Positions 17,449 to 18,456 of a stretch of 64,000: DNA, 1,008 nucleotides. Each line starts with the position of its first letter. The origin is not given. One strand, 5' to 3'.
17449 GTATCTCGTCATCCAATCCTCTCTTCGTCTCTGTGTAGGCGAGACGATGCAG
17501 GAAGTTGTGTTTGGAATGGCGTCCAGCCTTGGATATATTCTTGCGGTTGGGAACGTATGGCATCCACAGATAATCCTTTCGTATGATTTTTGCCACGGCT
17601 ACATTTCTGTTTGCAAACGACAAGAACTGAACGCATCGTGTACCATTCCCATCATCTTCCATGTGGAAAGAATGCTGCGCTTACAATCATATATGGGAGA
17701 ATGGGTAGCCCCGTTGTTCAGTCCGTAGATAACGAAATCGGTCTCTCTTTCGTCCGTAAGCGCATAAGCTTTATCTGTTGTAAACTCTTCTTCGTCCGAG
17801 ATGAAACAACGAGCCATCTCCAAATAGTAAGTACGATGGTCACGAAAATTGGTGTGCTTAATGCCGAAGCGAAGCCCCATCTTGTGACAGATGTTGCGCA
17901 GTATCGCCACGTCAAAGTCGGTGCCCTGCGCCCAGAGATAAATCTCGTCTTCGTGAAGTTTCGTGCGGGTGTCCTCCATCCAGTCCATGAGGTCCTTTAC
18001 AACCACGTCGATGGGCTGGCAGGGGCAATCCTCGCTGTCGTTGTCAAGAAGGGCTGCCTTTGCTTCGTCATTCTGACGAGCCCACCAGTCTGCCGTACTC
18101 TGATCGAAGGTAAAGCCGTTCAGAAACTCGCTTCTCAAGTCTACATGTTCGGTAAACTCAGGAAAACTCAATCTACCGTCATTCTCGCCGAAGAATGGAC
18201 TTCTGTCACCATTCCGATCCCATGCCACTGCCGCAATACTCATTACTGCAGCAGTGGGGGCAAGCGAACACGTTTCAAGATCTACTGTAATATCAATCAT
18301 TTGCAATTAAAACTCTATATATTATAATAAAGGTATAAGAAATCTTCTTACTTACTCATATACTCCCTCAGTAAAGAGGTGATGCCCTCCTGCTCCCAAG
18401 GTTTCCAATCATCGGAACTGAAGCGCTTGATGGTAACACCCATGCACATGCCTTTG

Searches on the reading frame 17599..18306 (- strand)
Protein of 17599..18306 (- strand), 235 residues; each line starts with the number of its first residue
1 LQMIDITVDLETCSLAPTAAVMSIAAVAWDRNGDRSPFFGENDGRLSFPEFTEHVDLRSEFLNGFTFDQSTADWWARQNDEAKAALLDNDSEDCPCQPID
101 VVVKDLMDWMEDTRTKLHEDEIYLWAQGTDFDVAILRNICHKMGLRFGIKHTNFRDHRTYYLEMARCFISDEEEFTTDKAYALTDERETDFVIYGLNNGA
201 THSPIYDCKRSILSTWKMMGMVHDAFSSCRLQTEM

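Call 44: search_protein_families(library=pfam, proteins=[window:17599-18306:-], max_evalue=0.001)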
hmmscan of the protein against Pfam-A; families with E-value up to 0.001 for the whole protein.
window:17599-18306:- (235 aa): 1 family
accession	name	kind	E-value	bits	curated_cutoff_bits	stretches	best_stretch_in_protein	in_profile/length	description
PF16473.11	Rv2179c-like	-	7e-25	88.2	27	1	6-162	3-140/177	3'-5' exoribonuclease Rv2179c-like domain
